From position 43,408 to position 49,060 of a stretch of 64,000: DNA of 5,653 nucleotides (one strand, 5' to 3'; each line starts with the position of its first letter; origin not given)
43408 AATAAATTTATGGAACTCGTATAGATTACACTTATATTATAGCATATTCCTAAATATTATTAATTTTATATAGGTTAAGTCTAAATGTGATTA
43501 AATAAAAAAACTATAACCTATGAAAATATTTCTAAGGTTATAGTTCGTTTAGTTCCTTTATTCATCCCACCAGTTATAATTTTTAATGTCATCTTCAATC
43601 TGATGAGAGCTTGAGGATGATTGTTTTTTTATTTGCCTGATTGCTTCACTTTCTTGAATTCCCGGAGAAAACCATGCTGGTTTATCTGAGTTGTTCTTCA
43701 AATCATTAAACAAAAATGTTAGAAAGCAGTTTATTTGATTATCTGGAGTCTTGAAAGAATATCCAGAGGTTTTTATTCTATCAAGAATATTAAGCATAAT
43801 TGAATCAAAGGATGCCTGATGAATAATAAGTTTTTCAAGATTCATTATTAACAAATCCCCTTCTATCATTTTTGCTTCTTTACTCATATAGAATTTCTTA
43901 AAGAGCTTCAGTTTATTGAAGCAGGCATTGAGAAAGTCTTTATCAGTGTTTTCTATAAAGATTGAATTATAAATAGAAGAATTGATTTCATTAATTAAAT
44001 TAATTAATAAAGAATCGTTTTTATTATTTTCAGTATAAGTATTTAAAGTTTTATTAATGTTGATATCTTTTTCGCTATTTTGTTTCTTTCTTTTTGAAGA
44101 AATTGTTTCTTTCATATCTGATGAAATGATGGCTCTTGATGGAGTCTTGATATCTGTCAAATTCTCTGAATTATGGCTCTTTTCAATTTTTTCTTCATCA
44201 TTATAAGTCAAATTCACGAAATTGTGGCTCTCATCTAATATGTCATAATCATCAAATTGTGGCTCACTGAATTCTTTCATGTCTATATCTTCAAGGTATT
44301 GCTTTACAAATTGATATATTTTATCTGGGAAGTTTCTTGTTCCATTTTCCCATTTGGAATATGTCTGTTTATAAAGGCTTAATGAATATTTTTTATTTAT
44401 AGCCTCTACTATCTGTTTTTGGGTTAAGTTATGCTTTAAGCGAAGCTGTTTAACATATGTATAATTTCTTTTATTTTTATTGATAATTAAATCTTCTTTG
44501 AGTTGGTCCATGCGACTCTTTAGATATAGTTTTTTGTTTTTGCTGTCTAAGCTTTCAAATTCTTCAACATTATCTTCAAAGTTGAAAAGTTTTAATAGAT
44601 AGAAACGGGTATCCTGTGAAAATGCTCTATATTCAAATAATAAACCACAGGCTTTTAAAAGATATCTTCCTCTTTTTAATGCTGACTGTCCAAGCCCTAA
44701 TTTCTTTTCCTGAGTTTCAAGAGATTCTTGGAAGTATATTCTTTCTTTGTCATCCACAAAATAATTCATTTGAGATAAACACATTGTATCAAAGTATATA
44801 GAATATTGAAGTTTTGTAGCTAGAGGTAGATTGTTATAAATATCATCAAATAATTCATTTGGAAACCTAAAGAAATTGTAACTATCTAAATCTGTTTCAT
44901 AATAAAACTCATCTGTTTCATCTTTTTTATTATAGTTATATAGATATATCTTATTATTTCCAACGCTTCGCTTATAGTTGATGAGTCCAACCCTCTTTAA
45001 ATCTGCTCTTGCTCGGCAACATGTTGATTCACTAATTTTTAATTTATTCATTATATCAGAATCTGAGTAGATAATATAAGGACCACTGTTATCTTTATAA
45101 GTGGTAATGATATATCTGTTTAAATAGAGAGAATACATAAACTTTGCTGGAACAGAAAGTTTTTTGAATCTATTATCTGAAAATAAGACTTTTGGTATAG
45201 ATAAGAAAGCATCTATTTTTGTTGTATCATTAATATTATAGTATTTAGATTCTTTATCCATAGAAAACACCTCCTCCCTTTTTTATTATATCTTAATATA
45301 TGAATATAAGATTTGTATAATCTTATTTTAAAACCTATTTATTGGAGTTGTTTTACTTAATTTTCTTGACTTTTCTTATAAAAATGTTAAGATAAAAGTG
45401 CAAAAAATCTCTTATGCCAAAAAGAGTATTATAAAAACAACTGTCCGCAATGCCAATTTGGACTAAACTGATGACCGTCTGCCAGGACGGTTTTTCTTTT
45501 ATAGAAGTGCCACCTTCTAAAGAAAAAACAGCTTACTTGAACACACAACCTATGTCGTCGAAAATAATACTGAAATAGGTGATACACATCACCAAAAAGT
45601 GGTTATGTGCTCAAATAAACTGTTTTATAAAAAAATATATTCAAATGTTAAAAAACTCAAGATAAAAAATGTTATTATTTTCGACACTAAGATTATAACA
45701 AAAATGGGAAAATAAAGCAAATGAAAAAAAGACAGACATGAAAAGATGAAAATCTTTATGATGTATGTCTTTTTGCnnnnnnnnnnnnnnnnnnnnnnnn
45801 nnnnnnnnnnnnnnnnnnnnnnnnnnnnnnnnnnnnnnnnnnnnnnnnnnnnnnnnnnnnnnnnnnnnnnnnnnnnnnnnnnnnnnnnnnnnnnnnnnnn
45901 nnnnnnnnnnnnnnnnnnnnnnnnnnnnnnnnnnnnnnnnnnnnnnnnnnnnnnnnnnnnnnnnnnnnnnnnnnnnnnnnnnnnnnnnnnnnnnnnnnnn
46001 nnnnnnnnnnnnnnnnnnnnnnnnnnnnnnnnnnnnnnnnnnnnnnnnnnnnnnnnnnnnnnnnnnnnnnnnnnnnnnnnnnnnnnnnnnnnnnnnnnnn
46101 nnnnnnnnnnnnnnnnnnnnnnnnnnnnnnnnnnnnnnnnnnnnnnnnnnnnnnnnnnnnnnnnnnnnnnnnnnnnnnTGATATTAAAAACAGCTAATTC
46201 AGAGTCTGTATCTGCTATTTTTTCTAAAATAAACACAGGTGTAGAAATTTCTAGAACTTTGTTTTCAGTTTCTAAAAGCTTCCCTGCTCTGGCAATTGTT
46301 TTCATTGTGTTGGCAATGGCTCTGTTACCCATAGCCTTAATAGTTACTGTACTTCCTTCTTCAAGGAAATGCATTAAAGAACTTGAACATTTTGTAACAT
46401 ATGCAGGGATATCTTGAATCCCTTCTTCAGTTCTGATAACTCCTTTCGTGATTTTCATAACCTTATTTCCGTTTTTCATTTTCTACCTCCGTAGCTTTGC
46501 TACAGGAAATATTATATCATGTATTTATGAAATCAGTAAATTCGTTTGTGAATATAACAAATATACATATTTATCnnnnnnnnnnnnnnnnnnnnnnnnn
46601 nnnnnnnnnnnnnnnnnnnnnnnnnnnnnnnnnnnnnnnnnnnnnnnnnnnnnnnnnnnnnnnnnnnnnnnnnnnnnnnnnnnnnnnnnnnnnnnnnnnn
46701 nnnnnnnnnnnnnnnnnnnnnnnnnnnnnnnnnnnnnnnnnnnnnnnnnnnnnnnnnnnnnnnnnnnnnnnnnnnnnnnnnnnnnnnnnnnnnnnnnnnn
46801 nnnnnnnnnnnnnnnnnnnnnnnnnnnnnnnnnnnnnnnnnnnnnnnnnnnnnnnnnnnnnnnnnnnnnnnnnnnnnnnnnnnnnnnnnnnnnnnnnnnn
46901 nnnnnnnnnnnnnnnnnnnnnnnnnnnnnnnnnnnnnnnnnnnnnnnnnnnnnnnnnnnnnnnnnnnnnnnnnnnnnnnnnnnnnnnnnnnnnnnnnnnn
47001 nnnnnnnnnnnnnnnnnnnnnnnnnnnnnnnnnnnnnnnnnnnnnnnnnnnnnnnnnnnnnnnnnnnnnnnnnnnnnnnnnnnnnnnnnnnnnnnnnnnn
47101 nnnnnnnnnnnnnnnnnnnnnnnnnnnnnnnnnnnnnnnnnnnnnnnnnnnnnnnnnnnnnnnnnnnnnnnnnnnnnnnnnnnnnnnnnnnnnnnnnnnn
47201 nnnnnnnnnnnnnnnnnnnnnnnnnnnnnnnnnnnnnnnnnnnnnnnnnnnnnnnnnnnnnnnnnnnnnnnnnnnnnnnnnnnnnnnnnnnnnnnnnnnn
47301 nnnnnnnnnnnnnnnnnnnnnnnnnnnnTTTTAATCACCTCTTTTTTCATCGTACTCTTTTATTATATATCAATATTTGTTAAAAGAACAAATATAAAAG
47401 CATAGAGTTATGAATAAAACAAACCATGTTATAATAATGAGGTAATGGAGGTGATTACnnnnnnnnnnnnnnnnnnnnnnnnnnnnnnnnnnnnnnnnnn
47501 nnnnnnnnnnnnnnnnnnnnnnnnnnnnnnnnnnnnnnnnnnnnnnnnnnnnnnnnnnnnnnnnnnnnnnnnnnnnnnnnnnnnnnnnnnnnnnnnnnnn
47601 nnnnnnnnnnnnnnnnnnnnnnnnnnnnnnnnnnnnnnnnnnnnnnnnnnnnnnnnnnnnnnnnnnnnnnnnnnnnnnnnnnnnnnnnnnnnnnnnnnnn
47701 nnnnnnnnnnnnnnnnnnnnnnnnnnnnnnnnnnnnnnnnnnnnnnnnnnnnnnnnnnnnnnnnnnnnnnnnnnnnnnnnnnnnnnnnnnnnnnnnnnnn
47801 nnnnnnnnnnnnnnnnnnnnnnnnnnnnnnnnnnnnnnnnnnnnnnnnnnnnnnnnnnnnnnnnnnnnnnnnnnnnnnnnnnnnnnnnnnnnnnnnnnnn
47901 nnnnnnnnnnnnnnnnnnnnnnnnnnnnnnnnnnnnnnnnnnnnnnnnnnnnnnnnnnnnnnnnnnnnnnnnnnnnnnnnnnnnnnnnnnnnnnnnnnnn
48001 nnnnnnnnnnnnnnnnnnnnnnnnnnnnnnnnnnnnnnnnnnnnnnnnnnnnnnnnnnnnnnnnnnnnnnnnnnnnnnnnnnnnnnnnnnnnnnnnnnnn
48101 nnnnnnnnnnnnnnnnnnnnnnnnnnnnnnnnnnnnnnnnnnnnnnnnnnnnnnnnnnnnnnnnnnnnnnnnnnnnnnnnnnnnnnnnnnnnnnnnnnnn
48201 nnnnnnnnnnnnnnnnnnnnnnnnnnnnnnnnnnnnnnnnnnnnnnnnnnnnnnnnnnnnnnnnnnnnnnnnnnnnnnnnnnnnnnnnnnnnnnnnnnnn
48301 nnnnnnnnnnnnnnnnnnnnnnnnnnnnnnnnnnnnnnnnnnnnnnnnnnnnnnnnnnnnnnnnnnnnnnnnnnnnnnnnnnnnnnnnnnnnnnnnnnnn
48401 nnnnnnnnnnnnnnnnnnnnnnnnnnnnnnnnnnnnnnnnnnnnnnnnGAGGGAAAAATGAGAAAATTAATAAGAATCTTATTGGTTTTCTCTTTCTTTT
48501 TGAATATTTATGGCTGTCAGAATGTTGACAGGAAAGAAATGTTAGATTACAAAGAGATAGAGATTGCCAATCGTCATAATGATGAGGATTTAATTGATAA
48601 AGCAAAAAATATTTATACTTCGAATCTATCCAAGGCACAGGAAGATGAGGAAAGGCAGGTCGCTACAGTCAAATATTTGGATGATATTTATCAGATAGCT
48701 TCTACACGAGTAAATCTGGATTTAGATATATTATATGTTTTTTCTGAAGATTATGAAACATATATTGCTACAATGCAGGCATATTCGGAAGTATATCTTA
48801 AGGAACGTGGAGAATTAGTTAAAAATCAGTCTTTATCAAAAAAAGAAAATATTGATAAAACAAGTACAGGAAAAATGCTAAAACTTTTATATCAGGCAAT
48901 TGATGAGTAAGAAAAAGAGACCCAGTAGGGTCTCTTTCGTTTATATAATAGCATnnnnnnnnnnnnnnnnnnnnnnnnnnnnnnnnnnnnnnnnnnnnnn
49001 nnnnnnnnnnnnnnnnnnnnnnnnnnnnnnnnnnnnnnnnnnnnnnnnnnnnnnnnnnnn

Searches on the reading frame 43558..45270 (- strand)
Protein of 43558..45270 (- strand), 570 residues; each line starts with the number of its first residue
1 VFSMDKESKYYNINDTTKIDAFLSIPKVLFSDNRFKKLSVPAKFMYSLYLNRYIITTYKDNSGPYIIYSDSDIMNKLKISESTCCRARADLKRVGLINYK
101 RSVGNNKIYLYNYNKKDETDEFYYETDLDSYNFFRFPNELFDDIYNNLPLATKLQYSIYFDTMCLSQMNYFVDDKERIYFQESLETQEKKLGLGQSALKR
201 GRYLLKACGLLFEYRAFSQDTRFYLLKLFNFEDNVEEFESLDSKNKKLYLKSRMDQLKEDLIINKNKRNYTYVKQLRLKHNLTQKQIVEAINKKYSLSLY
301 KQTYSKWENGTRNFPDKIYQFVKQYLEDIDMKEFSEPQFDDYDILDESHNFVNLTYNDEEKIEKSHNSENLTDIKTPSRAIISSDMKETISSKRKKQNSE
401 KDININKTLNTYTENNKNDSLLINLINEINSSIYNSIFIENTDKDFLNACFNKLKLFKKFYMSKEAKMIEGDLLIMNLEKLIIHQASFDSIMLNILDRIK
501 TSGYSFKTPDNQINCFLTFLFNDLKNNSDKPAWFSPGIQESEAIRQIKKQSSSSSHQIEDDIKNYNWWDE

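Call 9: search_protein_families(library=pfam, proteins=[window:43558-45270:-], max_evalue=0.001)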
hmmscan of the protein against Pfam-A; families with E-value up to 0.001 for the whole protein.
window:43558-45270:- (570 aa): 3 families
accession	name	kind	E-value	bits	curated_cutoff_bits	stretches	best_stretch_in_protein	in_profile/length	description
PF06970.17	RepA_N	-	5.1e-15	55.6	30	2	21-85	2-70/76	Replication initiator protein A (RepA) N-terminus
PF12844.13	HTH_19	-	3.1e-05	24.2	30.2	1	273-327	4-49/64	Helix-turn-helix domain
PF01381.28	HTH_3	-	0.00073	20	23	0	273-313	1-35/55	Helix-turn-helix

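Call 44: search_dna_similar(query=window:43558-45270:-, collection=plasmids, mode=protein, max_rows=12)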
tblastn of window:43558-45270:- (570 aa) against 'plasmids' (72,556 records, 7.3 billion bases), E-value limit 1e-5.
Records with a match: 37; places in all: 37; records where one place covers at least 80% of the query: 0.
Best place of each record, by identity: <60% 37.
By first word of the organism name: Staphylococcus 37.
By predicted mobility (MOB-suite, as given by PLSDB): non-mobilizable 26; mobilizable 11.
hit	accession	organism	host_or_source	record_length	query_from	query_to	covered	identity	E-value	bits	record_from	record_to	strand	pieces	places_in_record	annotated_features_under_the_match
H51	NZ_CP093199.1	Staphylococcus epidermidis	Homo sapiens,blood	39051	22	225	36%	29.7%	1e-10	72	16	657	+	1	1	replication initiator protein A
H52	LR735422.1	Staphylococcus epidermidis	Homo sapiens,clinical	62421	22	225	36%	29.7%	2e-10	72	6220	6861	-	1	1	none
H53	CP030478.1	Staphylococcus aureus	Homo sapiens,blood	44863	22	225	36%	29.7%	2e-10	72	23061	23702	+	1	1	replication protein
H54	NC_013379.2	Staphylococcus epidermidis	-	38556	22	225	36%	29.7%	2e-10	72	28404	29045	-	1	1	replication initiator protein A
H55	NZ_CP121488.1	Staphylococcus epidermidis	Homo sapiens,Forehead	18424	22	225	36%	29.7%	3e-10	71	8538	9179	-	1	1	replication initiator protein A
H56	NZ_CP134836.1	Staphylococcus epidermidis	-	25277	22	225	36%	29.7%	3e-10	71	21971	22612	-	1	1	replication initiator protein A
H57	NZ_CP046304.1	Staphylococcus hominis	Homo sapiens,clinical isolate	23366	22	225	36%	29.2%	1e-10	72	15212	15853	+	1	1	replication initiator protein A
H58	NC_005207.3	Staphylococcus warneri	-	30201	22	225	36%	28.8%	6e-10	70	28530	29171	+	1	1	replication initiator protein A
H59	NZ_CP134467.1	Staphylococcus warneri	White radish,Single cell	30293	22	225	36%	28.8%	3e-9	68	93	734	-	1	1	none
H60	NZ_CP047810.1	Staphylococcus aureus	Homo sapiens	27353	22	216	34%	29.2%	4e-10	71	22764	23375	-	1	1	replication initiator protein A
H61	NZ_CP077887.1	Staphylococcus aureus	Homo sapiens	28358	22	216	34%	29.2%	4e-10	71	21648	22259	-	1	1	replication initiator protein A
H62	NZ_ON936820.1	Staphylococcus aureus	-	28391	22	216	34%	29.2%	4e-10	71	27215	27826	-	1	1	replication initiator protein A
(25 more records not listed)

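Call 45: search_dna_similar(query=window:43558-45270:-, collection=phages, mode=protein, max_rows=12)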
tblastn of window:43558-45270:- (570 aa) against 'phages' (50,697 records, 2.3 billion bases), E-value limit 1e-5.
No match.

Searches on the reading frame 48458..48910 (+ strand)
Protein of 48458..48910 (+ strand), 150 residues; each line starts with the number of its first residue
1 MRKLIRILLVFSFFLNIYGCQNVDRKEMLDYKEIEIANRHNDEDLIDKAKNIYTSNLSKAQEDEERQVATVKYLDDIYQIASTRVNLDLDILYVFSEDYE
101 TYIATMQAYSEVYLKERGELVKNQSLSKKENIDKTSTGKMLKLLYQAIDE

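Call 40: search_protein_families(library=phrogs, proteins=[window:48458-48910:+], max_evalue=0.001)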
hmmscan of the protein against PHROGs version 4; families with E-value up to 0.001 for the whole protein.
window:48458-48910:+ (150 aa): 0 families

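Call 88: search_protein_families(library=pfam, proteins=[window:48458-48910:+], max_evalue=0.01)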
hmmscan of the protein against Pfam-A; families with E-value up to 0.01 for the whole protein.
window:48458-48910:+ (150 aa): 1 family
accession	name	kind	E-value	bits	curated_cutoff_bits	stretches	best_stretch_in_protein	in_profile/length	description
PF15171.11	Spexin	-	0.00076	20.1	27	1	22-76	31-85/90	Neuropeptide secretory protein family, NPQ, spexin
